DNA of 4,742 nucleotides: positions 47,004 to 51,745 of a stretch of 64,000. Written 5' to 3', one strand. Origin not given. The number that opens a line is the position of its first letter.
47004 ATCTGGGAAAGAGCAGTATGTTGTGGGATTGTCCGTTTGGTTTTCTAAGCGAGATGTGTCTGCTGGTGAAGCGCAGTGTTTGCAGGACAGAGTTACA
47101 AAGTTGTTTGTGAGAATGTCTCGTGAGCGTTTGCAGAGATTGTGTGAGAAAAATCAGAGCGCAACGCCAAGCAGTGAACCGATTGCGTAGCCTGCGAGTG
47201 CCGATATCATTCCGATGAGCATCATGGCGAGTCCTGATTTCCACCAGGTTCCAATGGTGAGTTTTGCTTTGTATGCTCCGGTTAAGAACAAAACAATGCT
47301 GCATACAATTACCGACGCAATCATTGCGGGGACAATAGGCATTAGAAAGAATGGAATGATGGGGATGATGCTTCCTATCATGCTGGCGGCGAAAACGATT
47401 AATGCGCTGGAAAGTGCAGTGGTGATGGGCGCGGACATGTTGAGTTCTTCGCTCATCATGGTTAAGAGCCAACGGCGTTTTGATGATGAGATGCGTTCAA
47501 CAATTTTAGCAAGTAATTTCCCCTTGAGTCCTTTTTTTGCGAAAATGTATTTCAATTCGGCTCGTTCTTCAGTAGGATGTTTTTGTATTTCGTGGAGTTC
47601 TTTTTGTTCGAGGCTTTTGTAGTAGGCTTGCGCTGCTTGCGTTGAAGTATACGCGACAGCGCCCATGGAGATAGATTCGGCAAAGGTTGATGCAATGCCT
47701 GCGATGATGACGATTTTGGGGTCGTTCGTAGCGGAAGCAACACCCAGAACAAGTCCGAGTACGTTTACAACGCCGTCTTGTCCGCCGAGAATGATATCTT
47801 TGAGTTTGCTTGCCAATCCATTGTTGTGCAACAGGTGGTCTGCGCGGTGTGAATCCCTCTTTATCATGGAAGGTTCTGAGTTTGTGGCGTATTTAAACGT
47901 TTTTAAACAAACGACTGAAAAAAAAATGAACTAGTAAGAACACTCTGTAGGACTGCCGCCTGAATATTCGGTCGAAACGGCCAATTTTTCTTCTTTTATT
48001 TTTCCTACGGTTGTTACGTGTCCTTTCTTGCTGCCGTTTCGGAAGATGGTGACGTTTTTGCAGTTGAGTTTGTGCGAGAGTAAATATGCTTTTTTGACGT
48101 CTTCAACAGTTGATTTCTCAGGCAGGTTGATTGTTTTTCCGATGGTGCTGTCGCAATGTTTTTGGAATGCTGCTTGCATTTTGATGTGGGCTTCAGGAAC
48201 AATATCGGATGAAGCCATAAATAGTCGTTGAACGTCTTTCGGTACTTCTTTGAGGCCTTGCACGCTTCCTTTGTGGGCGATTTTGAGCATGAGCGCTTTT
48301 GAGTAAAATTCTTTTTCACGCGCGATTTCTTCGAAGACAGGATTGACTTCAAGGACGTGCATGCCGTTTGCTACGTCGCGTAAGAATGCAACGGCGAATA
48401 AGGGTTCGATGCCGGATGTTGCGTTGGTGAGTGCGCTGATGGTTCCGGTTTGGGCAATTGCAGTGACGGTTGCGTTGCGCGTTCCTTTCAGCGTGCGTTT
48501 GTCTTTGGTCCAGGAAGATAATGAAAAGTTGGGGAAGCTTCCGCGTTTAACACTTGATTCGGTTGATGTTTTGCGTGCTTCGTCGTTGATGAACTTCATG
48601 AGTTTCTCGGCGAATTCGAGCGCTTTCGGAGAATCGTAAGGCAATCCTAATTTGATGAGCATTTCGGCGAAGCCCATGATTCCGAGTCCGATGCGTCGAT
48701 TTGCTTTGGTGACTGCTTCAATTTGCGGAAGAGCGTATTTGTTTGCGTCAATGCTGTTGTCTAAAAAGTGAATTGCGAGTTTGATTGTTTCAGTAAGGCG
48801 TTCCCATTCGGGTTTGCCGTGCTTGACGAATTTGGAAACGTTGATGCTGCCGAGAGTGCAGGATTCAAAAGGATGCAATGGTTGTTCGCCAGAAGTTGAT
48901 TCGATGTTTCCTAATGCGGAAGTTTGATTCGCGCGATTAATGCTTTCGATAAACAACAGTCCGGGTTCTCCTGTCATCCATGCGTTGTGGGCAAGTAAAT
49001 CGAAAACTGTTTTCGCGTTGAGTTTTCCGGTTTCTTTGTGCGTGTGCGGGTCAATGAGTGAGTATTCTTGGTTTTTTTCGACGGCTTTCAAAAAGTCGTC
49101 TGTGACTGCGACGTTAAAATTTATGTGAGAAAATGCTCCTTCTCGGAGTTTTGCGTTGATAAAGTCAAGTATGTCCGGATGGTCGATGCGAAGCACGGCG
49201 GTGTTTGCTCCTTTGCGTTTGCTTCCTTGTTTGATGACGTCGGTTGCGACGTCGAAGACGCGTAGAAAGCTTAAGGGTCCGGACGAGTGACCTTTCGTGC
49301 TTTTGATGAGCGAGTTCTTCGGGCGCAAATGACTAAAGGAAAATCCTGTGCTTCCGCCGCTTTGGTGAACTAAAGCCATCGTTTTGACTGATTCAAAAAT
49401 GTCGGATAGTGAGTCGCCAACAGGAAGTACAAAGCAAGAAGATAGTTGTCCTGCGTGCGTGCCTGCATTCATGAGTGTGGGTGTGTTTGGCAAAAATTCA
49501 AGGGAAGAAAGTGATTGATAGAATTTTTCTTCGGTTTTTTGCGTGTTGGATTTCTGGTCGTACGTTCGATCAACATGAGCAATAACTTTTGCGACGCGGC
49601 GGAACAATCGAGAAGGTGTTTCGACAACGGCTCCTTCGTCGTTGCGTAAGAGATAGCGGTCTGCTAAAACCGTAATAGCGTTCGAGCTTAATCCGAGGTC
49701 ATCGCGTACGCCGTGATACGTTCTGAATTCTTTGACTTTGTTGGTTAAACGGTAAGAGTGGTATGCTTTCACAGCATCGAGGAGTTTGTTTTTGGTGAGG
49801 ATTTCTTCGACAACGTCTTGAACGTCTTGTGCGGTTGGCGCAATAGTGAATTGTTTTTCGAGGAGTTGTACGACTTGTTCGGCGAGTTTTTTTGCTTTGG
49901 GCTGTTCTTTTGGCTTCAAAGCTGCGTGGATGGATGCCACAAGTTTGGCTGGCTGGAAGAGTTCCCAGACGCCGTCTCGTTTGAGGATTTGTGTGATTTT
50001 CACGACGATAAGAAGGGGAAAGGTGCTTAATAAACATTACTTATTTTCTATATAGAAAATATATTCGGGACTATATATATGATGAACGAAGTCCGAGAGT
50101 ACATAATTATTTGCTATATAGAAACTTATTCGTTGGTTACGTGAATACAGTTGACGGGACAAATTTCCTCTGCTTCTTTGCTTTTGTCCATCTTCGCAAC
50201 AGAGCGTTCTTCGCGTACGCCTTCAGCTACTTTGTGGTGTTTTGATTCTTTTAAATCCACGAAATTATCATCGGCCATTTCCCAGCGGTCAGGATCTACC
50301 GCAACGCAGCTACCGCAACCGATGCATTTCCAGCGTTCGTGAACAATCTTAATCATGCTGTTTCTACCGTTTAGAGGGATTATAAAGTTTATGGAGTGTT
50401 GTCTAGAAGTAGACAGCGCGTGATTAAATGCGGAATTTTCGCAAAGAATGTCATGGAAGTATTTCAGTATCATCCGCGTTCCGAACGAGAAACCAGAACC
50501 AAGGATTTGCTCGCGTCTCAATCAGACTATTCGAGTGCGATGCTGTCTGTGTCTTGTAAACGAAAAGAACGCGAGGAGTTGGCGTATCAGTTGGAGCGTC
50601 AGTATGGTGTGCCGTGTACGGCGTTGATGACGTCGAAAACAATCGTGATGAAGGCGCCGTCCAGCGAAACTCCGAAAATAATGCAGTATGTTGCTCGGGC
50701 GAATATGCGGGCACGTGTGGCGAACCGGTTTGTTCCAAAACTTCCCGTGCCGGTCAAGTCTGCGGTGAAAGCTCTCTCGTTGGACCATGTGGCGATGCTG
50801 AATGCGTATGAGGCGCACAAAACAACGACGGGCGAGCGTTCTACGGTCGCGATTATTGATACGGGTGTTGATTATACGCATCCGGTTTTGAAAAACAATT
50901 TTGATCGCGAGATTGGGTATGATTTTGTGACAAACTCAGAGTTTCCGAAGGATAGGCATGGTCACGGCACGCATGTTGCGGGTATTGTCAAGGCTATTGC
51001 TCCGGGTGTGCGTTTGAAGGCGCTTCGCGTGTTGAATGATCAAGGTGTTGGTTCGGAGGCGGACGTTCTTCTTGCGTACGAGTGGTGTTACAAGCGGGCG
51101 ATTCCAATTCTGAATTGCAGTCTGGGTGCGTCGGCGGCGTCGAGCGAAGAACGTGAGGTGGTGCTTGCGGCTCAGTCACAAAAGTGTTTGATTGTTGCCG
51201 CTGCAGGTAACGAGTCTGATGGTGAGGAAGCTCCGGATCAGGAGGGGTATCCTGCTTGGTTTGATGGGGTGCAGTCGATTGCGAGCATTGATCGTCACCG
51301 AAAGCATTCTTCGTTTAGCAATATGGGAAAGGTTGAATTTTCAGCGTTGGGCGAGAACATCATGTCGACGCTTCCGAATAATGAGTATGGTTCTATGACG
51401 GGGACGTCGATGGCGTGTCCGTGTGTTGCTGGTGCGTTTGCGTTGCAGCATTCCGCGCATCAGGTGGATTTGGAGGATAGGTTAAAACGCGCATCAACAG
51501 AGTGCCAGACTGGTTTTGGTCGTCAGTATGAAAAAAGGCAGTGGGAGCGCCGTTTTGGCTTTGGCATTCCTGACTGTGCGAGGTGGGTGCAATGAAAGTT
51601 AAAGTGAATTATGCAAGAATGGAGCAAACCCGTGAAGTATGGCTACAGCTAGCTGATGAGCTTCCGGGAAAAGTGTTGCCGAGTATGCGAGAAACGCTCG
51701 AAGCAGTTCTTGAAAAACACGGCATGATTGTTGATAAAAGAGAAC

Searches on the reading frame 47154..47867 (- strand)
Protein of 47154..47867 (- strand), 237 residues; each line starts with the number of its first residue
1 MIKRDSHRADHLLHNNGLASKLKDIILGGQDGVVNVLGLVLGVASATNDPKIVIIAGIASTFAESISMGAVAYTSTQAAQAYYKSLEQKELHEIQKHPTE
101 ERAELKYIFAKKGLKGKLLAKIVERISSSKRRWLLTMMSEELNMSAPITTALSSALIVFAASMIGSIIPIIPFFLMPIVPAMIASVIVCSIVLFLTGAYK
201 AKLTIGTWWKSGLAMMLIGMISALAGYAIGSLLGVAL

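Call 79: search_protein_families(library=pfam, proteins=[window:47154-47867:-], max_evalue=0.001)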
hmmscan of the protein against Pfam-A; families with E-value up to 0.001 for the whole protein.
window:47154-47867:- (237 aa): 2 families
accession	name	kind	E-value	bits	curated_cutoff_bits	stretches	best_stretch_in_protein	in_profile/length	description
PF01988.24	VIT1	-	9.2e-57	192.7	28.1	1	22-231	1-214/214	VIT family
PF19600.4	DUF6105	-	0.00037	21.1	27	0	163-211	44-89/110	Family of unknown function (DUF6105)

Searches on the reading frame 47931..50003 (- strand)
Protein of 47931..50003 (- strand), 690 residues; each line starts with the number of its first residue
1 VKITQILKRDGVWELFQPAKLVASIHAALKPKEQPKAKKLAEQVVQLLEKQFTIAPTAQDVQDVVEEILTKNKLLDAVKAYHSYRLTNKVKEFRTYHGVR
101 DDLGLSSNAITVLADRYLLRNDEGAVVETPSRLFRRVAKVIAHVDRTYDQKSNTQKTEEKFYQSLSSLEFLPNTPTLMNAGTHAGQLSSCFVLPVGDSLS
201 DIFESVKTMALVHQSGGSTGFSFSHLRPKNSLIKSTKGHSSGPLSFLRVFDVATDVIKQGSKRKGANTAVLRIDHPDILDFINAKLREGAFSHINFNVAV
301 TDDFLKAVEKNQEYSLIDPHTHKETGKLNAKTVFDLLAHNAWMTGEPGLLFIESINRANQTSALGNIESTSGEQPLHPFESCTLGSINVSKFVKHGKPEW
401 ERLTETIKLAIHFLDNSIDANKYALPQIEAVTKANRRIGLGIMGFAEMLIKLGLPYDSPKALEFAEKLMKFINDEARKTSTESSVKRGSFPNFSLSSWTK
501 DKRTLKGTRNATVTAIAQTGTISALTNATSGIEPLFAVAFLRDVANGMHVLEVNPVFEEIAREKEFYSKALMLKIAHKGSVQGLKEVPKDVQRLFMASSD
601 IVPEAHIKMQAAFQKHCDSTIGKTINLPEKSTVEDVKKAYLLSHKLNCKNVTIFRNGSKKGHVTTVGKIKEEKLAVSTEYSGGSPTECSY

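Call 11: search_protein_families(library=ncbifam, proteins=[window:47931-50003:-], max_evalue=0.00001)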
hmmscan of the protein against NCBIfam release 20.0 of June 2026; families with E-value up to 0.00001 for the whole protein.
window:47931-50003:- (690 aa): 24 families
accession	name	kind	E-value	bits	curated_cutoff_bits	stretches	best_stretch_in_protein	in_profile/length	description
NF006417.0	PRK08665.1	equivalog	1.3e-249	830.5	961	1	102-675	9-584/759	vitamin B12-dependent ribonucleotide reductase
NF005010.0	PRK06406.1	subfamily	1.1e-233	777.9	1125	2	152-672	214-733/771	vitamin B12-dependent ribonucleotide reductase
TIGR02504.1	NrdJ_Z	equivalog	2.5e-190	634.1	399.95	1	110-663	2-605/606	adenosylcobalamin-dependent ribonucleoside-diphosphate reductase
NF006207.0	PRK08332.1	equivalog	1.1e-126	423.9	2400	5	507-673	1405-1571/1684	vitamin B12-dependent ribonucleotide reductase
TIGR02506.1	NrdE_NrdA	equivalog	5.8e-94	315.7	341.05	1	108-649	2-608/616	ribonucleoside-diphosphate reductase subunit alpha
NF005122.0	PRK06556.1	equivalog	2.3e-86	290.4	859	3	106-288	72-259/960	vitamin B12-dependent ribonucleotide reductase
NF006577.0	PRK09102.1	equivalog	4.8e-78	262.9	620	1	100-675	20-587/604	ribonucleoside-diphosphate reductase subunit alpha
NF005544.0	PRK07207.1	equivalog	1.6e-76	257.9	965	3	109-322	300-510/965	ribonucleoside-diphosphate reductase subunit alpha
NF005101.0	PRK06539.1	equivalog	2.6e-75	254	988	3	99-331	143-372/822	ribonucleoside-diphosphate reductase subunit alpha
NF005401.0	PRK06948.1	subfamily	2.4e-73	247.7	906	1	106-666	14-592/604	ribonucleotide reductase-like protein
NF005991.0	PRK08115.1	equivalog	4.1e-73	246.7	854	3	327-494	432-604/858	vitamin B12-dependent ribonucleotide reductase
NF009029.0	PRK12365.1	equivalog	8.7e-63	212.7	1350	3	69-320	337-591/1046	ribonucleoside-diphosphate reductase subunit alpha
NF006279.0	PRK08447.1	equivalog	1.5e-61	208.8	1082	2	59-325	97-355/789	ribonucleoside-diphosphate reductase subunit alpha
NF005483.0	PRK07088.1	equivalog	1.1e-59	202.3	1214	2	82-334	131-387/764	ribonucleoside-diphosphate reductase subunit alpha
NF005736.0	PRK07562.1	equivalog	2.8e-59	200.7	1737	3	295-494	398-601/1222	vitamin B12-dependent ribonucleotide reductase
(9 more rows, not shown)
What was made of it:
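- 47931..50003 (-): Context: a second class II RNR (nrdJ2), 690 aa, with an N-terminal ATP-cone and no cysteine-rich tail. PRK08665 830 bits; TIGR02504 634 bits (call 11).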

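Call 67: search_protein_families(library=pfam, proteins=[window:47934-50003:-], max_evalue=0.01)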
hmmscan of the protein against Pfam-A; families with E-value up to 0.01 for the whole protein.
window:47934-50003:- (690 aa): 4 families
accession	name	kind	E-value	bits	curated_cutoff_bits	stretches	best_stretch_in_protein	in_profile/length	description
PF02867.20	Ribonuc_red_lgC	-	1e-118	397.7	23.9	1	188-653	1-522/523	Ribonucleotide reductase, barrel domain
PF00317.26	Ribonuc_red_lgN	-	1.1e-23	83.5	28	1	105-183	3-75/77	Ribonucleotide reductase, all-alpha domain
PF03477.21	ATP-cone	-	3.6e-13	50.3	25.8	1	5-87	2-85/88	ATP cone domain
PF13597.11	NRDD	-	0.0028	16.8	26.2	1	427-485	347-406/562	Anaerobic ribonucleoside-triphosphate reductase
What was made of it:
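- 47931..50003 (-): PF03477, PF00317 and PF02867 (call 67).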

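Call 91: search_solved_structures(query=window:47934-50003:-, max_evalue=1e-20)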
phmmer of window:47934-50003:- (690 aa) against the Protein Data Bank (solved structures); distinct sequences matched with E-value up to 1e-20: 31.
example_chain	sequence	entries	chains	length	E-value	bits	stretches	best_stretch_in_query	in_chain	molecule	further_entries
1xjk_A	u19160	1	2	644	2.5e-112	379.4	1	179-665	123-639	ribonucleotide reductase, B12-dependent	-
1xje_A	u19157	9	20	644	3.3e-112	379.1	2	178-499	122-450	ribonucleotide reductase, B12-dependent | Ribonucleoside-diphosphate reductase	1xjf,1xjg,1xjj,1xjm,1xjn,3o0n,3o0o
5im3_A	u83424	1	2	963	7.3e-57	196.2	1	110-500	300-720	Ribonucleoside-diphosphate reductase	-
7agj_A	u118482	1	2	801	8.1e-55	189.5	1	95-323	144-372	Ribonucleoside-diphosphate reductase subunit alpha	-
6l3r_A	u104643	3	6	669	3.4e-42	147.8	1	114-627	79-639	Ribonucleoside-diphosphate reductase large subunit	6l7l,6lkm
2wgh_A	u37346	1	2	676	3.6e-42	147.7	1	113-627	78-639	RIBONUCLEOSIDE-DIPHOSPHATE REDUCTASE LARGE SUBUNIT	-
3hnc_A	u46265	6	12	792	6.9e-42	146.7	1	114-627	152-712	Ribonucleoside-diphosphate reductase large subunit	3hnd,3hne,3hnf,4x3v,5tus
5d1y_A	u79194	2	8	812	7.9e-42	146.6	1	114-627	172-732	Ribonucleoside-diphosphate reductase large subunit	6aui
7b9p_A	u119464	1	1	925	3.7e-40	141.1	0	293-496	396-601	Vitamin B12-dependent ribonucleotide reductase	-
7b9q_A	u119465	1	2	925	4.1e-40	140.9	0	293-496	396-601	Vitamin B12-dependent ribonucleotide reductase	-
6dqw_A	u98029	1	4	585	3.4e-34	121.3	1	159-657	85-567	Ribonucleoside-diphosphate reductase, alpha chain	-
6dqx_A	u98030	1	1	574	1.1e-33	119.6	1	149-651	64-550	Ribonucleoside-diphosphate reductase, alpha chain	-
1pem_A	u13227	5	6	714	1.2e-33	119.6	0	158-321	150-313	Ribonucleoside-diphosphate reductase 2 alpha chain | RIBONUCLEOSIDE-DIPHOSPHATE REDUCTASE 2 ALPHA SUBUNIT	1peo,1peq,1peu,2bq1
1zyz_A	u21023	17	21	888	2.3e-33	118.6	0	112-320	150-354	Ribonucleoside-diphosphate reductase large chain 1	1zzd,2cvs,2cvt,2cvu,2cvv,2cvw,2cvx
3tb9_A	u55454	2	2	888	7.1e-33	117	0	112-320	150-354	Ribonucleoside-diphosphate reductase large chain 1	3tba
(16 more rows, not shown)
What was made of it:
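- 47931..50003 (-): The best solved relative is 1xje at 379 bits (call 91).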

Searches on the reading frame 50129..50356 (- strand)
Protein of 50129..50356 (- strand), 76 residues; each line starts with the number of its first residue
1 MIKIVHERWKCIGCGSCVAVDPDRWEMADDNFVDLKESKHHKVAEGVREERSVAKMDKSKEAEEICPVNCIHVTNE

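Call 67: search_protein_families(library=pfam, proteins=[window:50129-50356:-], max_evalue=0.01)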
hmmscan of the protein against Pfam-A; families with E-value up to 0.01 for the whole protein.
window:50129-50356:- (76 aa): 8 families
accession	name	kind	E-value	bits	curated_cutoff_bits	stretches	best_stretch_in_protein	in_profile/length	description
PF13459.11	Fer4_15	-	1.5e-09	38.8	22.4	1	5-73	2-66/66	4Fe-4S single cluster domain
PF13370.11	Fer4_13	-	1.6e-08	35.5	24.5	1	10-73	5-58/58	4Fe-4S single cluster domain of Ferredoxin I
PF12797.12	Fer4_2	-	5.2e-05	23.4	24.5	1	4-22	3-21/22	4Fe-4S binding domain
PF12838.12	Fer4_7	-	0.00025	21.9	27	1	10-69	1-51/52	4Fe-4S dicluster domain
PF25160.1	LdpA_Fe-S-bd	-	0.0013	18.9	27.6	0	10-22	27-39/49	LdpA Fe-S cluster-binding domain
PF13187.11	Fer4_9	-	0.0022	18.4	27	0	6-20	32-46/52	4Fe-4S dicluster domain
PF13237.11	Fer4_10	-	0.0062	16.9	25.5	0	4-71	2-43/53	4Fe-4S dicluster domain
PF00037.32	Fer4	-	0.0071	16.6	21.1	0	10-20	7-17/24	4Fe-4S binding domain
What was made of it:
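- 50126..50356 (-): Context: a 76-aa single-cluster 4Fe-4S ferredoxin directly upstream of nrdJ2. PF13459 at 1.5e-09 and PF13370 at 1.6e-08 (call 67).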

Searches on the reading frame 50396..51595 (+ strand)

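Call 11: search_protein_families(library=ncbifam, proteins=[window:50396-51595:+], max_evalue=0.00001)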
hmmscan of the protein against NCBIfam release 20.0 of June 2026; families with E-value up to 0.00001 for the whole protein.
window:50396-51595:+ (399 aa): 6 families
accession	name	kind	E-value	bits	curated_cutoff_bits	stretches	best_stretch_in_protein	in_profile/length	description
TIGR03921.1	T7SS_mycosin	equivalog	1.8e-36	126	278.75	1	136-356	2-248/353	type VII secretion-associated serine protease mycosin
NF049966.1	QH_SP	equivalog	9.2e-25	87.3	165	1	151-358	2-199/219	subtilisin-like serine protease QhpE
NF033595.1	denti_PrtP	equivalog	2.5e-18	66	300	1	235-349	339-454/606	dentilisin complex serine proteinase subunit PrtP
NF040809.1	germ_prot_CspBA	exception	3.2e-10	38.3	1250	0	312-351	433-472/1099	bifunctional germination protease/germinant receptor pseudoprotease CspBA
TIGR03895.1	protease_PatA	subfamily_domain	3.4e-09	36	421.05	1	217-353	39-178/606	PatA/PatG family cyanobactin maturation protease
NF040553.1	SGO_0316_fam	subfamily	8.1e-06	23.8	1400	0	318-368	674-720/1486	SGO_0316/SGO_0317 family LPXTG-anchored serine peptidase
